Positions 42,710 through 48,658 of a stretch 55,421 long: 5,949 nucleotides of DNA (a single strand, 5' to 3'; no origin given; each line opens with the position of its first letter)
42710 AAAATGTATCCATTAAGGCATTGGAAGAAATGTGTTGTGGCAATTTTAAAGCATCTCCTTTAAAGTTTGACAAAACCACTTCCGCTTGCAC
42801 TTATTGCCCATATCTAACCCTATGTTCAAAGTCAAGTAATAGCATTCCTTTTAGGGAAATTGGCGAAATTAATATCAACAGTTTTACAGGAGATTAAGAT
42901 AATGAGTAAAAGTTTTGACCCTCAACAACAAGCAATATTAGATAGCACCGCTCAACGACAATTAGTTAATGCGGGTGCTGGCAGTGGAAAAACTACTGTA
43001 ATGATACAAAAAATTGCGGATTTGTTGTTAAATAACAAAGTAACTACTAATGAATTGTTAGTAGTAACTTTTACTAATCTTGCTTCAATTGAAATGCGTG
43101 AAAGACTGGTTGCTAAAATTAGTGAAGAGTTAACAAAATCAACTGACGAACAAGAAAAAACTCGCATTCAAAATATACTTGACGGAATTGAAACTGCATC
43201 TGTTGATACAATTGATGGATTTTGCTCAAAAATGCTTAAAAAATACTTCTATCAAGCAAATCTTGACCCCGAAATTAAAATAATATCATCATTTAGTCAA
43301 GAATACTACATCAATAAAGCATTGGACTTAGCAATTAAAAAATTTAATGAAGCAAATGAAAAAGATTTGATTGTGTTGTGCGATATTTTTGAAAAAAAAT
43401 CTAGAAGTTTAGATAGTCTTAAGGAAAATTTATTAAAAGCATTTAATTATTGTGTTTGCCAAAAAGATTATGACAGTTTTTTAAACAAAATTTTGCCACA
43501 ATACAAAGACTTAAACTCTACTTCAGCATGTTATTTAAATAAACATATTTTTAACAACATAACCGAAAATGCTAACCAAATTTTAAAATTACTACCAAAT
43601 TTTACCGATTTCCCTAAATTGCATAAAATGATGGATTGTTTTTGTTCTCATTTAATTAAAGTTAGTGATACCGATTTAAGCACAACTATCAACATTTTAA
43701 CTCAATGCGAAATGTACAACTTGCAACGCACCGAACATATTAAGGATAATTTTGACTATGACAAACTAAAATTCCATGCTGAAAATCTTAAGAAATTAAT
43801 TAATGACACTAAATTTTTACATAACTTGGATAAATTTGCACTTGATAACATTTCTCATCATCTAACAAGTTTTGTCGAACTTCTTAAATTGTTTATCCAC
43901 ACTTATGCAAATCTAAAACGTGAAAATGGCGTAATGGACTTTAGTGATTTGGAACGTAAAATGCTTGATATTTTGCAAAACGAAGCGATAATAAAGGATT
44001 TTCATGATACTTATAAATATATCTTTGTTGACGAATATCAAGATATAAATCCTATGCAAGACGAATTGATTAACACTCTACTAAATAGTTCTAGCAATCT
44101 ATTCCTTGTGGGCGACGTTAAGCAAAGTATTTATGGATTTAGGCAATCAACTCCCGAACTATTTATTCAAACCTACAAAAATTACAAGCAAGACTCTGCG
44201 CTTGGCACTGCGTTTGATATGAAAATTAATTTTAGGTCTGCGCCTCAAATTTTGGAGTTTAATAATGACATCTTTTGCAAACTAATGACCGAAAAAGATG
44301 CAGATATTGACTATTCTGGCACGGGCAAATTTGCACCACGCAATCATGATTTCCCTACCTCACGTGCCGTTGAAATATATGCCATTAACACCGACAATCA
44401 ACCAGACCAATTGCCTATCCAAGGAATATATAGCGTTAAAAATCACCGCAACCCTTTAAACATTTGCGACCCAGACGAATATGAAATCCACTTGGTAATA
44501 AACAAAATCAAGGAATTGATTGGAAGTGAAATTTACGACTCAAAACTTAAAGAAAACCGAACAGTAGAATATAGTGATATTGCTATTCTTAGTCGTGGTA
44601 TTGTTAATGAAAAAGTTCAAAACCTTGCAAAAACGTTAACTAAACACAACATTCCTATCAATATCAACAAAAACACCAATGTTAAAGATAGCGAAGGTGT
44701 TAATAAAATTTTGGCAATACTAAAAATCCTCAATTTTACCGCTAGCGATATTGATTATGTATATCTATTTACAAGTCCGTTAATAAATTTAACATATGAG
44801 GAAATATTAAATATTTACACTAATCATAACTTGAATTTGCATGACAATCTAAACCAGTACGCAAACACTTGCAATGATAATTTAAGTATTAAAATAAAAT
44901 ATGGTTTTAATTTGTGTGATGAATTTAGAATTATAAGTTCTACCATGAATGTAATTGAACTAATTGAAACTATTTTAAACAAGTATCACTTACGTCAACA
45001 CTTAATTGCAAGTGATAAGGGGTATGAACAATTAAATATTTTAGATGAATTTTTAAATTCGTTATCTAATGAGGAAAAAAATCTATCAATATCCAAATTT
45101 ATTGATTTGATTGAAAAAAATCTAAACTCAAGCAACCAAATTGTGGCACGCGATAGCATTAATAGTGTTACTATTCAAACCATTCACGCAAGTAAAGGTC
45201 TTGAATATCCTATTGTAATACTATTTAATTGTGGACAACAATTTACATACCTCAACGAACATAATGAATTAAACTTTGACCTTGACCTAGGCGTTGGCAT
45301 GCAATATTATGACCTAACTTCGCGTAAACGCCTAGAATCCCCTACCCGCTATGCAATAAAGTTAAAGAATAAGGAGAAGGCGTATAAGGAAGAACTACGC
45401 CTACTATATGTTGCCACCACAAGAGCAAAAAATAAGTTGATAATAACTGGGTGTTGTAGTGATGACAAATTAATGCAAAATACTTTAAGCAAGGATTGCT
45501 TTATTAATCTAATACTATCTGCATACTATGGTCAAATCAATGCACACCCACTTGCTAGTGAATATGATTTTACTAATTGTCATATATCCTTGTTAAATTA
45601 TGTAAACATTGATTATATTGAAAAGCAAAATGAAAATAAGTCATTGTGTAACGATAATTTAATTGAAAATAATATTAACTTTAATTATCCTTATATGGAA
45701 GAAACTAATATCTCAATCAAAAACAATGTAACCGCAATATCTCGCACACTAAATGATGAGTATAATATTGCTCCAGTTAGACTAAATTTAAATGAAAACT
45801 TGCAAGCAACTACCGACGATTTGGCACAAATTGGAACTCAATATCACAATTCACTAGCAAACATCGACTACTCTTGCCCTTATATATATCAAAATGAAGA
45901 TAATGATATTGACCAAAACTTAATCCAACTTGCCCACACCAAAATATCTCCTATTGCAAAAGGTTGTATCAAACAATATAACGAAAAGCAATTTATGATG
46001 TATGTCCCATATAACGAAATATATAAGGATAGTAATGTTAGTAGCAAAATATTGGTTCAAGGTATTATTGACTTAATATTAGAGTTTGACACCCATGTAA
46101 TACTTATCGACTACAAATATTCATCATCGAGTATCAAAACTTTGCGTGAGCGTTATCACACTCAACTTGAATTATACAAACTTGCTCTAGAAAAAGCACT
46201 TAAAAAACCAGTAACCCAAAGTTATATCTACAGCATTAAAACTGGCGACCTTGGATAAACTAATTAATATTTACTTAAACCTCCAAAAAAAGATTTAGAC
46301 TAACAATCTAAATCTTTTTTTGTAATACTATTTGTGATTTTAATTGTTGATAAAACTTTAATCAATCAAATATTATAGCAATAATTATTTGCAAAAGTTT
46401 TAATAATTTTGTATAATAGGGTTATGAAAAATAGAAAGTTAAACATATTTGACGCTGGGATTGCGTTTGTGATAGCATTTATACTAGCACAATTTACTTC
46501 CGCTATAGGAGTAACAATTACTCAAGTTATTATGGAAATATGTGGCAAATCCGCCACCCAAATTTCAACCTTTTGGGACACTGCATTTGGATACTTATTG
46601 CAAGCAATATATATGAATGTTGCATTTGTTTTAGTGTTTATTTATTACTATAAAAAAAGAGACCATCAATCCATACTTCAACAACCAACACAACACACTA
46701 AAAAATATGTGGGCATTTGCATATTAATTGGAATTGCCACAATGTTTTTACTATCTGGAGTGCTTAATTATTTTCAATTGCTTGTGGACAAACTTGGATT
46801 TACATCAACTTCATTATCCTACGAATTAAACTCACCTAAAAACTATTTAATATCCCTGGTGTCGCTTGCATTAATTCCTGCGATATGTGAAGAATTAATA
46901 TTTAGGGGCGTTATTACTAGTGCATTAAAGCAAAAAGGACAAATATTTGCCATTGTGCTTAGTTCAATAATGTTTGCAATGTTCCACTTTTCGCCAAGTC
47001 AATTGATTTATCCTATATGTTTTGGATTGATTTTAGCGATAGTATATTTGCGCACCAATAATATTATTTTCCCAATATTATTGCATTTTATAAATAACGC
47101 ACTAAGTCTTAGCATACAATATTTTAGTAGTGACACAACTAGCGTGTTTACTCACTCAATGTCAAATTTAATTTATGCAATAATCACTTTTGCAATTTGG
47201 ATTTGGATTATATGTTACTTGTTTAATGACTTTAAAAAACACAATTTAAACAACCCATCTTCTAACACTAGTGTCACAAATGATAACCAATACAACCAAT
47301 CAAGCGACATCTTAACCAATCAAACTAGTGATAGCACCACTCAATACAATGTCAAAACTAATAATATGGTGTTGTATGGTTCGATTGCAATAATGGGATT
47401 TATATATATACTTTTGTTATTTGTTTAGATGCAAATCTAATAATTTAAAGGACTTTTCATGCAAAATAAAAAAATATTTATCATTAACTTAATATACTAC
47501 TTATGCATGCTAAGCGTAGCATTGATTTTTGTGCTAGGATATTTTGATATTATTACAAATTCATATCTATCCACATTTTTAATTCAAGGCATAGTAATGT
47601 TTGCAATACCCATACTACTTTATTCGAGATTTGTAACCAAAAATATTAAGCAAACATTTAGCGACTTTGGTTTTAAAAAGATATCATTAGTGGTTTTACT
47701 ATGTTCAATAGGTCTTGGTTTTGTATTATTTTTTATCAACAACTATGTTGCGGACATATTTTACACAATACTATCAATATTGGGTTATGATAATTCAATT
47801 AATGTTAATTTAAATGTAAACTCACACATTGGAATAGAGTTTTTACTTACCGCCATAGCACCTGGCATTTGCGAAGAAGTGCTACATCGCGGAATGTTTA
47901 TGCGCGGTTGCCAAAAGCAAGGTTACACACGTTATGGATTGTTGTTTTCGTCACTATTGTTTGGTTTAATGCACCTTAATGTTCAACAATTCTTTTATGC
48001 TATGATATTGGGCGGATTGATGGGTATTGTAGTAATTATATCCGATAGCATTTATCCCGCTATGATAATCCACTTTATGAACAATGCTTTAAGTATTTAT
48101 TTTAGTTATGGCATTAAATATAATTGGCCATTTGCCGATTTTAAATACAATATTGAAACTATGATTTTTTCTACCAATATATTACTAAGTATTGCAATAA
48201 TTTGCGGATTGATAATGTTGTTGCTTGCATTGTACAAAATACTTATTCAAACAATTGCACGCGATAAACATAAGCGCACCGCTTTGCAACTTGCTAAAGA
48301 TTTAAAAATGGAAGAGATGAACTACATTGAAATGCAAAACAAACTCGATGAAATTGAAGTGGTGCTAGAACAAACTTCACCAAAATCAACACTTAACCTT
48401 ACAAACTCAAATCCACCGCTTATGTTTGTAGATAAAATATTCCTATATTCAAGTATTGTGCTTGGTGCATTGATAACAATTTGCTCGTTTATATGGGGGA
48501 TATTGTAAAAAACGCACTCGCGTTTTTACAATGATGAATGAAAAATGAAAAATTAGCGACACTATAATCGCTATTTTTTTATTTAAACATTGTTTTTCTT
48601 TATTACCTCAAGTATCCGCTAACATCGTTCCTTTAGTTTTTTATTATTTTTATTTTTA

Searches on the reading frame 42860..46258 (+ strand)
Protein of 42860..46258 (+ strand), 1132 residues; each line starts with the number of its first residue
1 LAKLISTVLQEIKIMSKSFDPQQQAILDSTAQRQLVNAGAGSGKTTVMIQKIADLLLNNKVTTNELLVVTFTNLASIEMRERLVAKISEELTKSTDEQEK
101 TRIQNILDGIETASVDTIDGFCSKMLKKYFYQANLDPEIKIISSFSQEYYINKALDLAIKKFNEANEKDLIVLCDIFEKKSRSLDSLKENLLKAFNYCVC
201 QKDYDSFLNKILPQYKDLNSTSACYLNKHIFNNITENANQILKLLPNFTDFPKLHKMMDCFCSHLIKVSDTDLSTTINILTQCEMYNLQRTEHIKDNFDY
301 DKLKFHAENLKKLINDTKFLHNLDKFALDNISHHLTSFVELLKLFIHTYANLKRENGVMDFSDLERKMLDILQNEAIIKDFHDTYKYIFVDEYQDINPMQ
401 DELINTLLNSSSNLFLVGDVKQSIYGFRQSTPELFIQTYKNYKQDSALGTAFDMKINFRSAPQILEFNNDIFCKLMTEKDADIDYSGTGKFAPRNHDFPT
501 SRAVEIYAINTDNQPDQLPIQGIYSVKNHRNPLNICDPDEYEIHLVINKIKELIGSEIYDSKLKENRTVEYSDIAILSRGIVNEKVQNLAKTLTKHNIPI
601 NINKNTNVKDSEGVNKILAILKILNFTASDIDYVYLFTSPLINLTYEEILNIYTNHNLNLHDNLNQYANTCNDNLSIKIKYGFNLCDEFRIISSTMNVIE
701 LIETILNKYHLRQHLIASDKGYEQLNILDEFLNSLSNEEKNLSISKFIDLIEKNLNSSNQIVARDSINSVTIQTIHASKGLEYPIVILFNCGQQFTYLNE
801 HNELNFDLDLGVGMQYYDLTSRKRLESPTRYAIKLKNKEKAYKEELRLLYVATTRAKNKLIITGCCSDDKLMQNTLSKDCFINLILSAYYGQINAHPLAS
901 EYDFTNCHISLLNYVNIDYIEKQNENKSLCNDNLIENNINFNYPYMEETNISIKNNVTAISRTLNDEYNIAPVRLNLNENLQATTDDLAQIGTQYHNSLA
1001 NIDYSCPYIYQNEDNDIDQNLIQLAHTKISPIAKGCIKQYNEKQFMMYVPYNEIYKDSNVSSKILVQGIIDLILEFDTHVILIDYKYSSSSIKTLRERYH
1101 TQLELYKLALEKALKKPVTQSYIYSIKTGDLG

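Call 37: search_protein_families(library=pfam, proteins=[window:42860-46258:+])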
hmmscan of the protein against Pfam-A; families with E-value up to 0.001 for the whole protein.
window:42860-46258:+ (1132 aa): 7 families
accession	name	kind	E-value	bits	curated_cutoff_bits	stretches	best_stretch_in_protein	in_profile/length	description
PF00580.27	UvrD-helicase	-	7.8e-53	180.3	23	2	21-250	3-201/271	UvrD/REP helicase N-terminal domain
PF13361.12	UvrD_C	-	7e-31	108.4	25.6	1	454-864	3-347/350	UvrD-like helicase C-terminal domain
PF13245.12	AAA_19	-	3.2e-19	69.9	25.1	2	352-428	71-134/134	AAA domain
PF13538.12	UvrD_C_2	-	3.6e-10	40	27.4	0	770-800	2-32/52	UvrD-like helicase C-terminal domain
PF01443.25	Viral_helicase1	-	1.9e-08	34.8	21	0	383-434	58-110/228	Viral superfamily 1 RNA helicase core domain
PF12705.13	PDDEXK_1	-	1.2e-07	32.4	22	1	1062-1123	121-187/247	PD-(D/E)XK nuclease superfamily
PF13086.12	AAA_11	-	0.00062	20.1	27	0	20-107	4-93/257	AAA domain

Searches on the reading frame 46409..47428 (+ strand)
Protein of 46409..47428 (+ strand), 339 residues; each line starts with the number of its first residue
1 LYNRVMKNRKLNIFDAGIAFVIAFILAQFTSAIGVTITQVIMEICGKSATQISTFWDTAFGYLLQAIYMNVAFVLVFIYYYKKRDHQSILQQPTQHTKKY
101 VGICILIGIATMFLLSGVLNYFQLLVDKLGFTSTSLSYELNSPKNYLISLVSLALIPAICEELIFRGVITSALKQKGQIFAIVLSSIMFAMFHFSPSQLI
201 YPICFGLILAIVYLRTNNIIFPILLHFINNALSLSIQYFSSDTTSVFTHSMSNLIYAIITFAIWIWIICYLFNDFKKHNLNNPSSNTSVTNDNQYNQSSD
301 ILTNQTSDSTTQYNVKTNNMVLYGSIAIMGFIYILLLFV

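Call 37: search_protein_families(library=pfam, proteins=[window:46409-47428:+])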
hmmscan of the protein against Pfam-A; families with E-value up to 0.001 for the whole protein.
window:46409-47428:+ (339 aa): 1 family
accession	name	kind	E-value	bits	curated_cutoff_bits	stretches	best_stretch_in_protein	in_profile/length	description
PF02517.21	Rce1-like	-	3.6e-23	82.1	22.4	1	145-232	3-93/93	Type II CAAX prenyl endopeptidase Rce1-like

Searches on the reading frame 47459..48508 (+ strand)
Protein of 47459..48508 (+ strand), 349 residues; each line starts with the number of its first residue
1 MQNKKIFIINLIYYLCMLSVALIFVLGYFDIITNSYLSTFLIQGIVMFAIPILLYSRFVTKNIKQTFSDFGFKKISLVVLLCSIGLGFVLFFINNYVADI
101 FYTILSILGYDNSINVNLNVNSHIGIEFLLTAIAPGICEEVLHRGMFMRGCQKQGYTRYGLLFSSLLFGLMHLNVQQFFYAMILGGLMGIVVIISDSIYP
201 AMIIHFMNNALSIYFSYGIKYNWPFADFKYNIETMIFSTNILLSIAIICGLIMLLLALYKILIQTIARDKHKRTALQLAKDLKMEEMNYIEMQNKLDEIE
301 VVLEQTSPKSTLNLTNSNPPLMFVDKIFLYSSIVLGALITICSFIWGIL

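Call 37: search_protein_families(library=pfam, proteins=[window:47459-48508:+])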
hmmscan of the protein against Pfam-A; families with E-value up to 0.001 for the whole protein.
window:47459-48508:+ (349 aa): 1 family
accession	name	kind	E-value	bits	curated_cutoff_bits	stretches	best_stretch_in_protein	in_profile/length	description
PF02517.21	Rce1-like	-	4e-20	72.3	22.4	1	126-211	6-93/93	Type II CAAX prenyl endopeptidase Rce1-like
